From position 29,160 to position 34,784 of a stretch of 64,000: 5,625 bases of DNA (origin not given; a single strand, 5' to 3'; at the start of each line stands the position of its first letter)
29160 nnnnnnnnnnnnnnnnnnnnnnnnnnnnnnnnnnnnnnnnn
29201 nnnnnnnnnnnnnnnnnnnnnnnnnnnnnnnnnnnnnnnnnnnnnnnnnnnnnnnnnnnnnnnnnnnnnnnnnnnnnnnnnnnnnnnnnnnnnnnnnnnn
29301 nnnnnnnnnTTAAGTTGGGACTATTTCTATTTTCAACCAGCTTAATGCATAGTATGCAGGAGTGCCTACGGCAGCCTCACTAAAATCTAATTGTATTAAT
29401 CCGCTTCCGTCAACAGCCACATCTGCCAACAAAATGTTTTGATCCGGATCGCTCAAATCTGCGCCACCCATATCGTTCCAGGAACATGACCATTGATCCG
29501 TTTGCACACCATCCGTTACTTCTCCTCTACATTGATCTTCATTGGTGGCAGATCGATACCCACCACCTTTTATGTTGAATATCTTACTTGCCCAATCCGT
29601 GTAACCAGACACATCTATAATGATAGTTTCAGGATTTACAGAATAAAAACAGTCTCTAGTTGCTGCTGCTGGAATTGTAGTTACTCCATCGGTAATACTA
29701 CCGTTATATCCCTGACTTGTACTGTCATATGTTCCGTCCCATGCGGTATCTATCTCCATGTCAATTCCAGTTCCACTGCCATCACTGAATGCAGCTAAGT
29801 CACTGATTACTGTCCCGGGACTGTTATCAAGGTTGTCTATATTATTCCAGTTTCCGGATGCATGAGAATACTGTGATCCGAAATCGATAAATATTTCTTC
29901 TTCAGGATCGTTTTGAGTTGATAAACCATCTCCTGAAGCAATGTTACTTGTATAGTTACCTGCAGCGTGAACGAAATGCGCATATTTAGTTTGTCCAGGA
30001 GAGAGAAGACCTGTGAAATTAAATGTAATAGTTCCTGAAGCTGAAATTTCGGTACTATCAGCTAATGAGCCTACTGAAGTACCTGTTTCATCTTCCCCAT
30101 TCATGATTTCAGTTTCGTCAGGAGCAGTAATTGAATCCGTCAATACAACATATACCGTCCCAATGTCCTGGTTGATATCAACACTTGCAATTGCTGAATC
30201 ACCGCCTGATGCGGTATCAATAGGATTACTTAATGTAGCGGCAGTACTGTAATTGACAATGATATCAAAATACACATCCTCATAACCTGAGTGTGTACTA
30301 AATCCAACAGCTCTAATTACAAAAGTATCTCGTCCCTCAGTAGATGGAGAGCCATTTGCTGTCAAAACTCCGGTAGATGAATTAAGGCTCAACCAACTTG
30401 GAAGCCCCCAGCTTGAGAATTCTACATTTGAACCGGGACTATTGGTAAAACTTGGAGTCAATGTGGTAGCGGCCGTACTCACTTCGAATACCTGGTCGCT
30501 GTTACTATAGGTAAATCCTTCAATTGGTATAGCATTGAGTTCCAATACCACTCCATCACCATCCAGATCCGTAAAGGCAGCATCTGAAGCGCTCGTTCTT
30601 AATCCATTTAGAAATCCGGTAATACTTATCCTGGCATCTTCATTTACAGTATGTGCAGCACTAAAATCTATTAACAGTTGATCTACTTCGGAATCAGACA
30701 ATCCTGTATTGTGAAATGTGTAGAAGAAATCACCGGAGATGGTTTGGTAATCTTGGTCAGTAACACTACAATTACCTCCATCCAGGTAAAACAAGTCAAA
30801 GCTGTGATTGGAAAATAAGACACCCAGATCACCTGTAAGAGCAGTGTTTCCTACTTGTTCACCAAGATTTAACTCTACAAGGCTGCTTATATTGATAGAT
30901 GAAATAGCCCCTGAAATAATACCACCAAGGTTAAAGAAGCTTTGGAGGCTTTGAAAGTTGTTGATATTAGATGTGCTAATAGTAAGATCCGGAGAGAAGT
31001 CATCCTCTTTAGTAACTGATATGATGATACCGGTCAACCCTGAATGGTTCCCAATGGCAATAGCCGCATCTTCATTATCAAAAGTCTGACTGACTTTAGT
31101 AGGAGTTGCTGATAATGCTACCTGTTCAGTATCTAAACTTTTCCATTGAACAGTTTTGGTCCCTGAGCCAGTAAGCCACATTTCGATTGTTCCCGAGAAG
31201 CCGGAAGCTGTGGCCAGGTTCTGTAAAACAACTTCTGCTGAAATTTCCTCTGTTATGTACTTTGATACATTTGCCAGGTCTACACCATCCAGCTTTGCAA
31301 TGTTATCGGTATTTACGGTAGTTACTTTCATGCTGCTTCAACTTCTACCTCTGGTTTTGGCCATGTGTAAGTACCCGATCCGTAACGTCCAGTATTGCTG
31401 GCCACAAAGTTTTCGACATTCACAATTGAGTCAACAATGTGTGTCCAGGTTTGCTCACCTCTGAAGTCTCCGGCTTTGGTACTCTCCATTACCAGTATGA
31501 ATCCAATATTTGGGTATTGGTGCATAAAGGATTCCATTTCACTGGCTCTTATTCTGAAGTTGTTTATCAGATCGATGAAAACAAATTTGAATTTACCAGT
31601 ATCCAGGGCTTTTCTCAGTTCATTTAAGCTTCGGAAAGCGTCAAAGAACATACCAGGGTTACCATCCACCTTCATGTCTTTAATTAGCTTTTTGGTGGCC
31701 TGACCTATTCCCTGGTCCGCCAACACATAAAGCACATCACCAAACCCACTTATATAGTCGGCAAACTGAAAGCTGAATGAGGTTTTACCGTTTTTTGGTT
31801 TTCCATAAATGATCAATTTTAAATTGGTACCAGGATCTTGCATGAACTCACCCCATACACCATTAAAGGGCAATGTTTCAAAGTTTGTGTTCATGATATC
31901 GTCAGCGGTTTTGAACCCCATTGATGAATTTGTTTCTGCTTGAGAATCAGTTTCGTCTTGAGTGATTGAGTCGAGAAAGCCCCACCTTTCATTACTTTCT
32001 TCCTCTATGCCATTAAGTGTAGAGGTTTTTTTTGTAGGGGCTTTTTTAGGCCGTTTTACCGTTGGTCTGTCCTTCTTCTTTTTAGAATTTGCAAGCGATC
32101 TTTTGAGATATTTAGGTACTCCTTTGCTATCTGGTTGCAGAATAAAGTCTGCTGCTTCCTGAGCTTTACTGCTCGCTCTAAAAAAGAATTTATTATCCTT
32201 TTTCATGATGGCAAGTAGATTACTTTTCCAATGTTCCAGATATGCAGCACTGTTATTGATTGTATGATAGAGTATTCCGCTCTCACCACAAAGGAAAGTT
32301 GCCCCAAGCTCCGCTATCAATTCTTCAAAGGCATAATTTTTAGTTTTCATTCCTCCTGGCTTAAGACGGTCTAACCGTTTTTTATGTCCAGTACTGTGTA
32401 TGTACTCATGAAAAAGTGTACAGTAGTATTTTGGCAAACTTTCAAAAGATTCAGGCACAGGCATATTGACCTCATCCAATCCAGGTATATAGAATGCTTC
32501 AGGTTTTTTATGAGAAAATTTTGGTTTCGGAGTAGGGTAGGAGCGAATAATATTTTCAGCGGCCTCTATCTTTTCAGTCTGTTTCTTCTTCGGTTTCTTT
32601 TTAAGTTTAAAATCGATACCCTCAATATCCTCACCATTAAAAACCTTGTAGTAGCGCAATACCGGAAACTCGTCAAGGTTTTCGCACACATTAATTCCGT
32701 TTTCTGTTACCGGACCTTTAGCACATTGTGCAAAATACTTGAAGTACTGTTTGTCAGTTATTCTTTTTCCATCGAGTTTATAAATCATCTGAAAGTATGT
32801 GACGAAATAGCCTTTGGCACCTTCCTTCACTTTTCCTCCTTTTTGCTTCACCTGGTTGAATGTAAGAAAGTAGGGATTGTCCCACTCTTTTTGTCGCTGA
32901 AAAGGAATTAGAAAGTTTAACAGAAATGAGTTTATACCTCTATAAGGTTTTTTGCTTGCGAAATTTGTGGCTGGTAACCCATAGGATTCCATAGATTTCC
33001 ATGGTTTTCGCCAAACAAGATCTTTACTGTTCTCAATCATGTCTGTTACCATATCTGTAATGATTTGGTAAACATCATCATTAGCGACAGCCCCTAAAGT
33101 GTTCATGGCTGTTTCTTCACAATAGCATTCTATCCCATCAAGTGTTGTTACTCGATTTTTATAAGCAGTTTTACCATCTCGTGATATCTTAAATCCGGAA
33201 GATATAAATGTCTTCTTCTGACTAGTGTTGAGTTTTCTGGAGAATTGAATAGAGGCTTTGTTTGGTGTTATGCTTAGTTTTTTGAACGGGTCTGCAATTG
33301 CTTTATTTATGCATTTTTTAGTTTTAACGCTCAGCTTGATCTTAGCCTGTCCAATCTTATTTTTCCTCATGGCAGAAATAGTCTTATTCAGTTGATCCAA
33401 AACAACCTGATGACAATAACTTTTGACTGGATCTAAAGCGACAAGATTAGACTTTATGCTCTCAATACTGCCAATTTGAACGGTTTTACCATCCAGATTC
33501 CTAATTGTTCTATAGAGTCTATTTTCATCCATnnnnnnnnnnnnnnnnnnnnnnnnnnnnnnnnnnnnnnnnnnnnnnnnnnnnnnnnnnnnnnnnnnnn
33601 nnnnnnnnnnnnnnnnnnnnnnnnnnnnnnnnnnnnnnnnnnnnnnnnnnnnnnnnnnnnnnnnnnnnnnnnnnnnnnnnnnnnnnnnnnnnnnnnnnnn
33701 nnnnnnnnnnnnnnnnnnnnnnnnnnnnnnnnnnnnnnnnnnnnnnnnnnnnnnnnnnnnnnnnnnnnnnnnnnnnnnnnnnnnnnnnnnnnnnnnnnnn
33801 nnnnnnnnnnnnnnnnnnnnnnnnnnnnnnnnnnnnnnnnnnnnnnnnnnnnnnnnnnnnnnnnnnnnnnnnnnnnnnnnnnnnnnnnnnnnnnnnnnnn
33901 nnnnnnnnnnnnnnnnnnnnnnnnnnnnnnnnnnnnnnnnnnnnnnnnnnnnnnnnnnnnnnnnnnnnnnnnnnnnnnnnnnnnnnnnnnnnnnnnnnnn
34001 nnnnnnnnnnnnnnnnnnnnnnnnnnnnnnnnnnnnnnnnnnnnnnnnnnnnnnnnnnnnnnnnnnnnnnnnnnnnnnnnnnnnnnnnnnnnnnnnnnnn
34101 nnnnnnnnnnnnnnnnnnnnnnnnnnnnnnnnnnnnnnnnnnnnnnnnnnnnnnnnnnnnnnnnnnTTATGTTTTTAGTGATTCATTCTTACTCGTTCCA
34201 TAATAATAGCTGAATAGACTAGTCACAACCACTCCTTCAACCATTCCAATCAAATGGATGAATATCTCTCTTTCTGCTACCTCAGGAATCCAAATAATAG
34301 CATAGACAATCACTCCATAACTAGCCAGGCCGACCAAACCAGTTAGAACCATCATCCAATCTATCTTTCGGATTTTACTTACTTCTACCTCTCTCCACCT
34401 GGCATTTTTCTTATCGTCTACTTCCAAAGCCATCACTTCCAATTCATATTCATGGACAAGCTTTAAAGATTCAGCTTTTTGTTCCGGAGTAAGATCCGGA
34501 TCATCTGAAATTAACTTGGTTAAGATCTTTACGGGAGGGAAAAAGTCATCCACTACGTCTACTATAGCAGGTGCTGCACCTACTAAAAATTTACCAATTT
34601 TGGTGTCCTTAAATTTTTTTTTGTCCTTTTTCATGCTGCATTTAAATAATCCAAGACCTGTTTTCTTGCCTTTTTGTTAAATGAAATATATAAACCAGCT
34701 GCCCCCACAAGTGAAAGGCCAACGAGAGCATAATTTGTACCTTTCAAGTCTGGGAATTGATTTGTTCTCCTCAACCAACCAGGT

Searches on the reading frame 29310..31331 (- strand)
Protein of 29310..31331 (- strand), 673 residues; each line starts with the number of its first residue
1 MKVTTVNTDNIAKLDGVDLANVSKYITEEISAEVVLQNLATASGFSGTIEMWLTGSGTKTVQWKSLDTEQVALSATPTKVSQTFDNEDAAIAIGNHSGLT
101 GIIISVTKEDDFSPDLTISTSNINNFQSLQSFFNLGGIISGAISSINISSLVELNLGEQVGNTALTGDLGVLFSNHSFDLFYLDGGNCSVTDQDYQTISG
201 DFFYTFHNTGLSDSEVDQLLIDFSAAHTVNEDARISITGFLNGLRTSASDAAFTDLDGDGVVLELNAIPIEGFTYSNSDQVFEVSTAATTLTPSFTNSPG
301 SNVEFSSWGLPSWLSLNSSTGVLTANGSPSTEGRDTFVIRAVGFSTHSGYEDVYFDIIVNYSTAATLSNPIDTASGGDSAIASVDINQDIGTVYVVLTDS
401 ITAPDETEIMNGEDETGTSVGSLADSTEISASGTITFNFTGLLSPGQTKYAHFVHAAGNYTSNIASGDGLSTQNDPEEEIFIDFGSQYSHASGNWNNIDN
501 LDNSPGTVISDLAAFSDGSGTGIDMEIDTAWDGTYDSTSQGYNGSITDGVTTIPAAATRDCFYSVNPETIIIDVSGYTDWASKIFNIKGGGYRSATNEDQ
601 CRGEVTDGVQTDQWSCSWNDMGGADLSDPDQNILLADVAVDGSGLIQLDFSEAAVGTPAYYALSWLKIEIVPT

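Call 7: search_protein_families(library=pfam, proteins=[window:29310-31331:-], max_evalue=0.01)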
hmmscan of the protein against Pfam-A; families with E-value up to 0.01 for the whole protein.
window:29310-31331:- (673 aa): 1 family
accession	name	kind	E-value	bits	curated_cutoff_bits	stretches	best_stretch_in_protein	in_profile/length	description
PF05345.18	He_PIG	-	1.5e-05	25.7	24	1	279-350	10-88/96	Putative Ig domain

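Call 32: search_protein_families(library=phrogs, proteins=[window:29310-31331:-], max_evalue=0.001)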
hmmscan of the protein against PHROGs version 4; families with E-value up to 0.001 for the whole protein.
window:29310-31331:- (673 aa): 0 families

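Call 34: search_protein_families(library=padloc, proteins=[window:29310-31331:-], max_evalue=0.01)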
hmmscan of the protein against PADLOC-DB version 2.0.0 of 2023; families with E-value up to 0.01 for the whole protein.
window:29310-31331:- (673 aa): 0 families

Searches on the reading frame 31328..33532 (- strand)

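Call 30: search_protein_families(library=pfam, proteins=[window:31328-33532:-], max_evalue=0.001)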
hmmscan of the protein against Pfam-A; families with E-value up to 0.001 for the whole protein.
window:31328-33532:- (734 aa): 4 families
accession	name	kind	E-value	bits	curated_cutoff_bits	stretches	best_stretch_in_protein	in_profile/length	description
PF18818.7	MPTase-PolyVal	-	1.8e-31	109.3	27.5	1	336-455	11-125/126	Zincin-like metallopeptidase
PF08401.16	ArdcN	-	5.7e-22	78.7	22.6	1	153-298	2-123/123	N-terminal domain of anti-restriction factor ArdC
PF13479.12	AAA_24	-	4.1e-07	30.5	27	1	570-659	2-76/195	AAA domain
PF07088.17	GvpD_P-loop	-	0.00048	20.5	24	1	563-605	5-45/189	GvpD gas vesicle protein, P-loop domain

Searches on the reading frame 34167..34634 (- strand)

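Call 29: search_protein_families(library=pfam, proteins=[window:34167-34634:-], max_evalue=0.001)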
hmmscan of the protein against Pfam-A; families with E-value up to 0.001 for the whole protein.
window:34167-34634:- (155 aa): 0 families

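Call 52: search_protein_families(library=phrogs, proteins=[window:34167-34634:-], max_evalue=0.001)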
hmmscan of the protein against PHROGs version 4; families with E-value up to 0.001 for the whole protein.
window:34167-34634:- (155 aa): 1 family
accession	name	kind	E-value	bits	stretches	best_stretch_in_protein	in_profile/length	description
phrog_1544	-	unknown function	0.00028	21.6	1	35-152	50-186/200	-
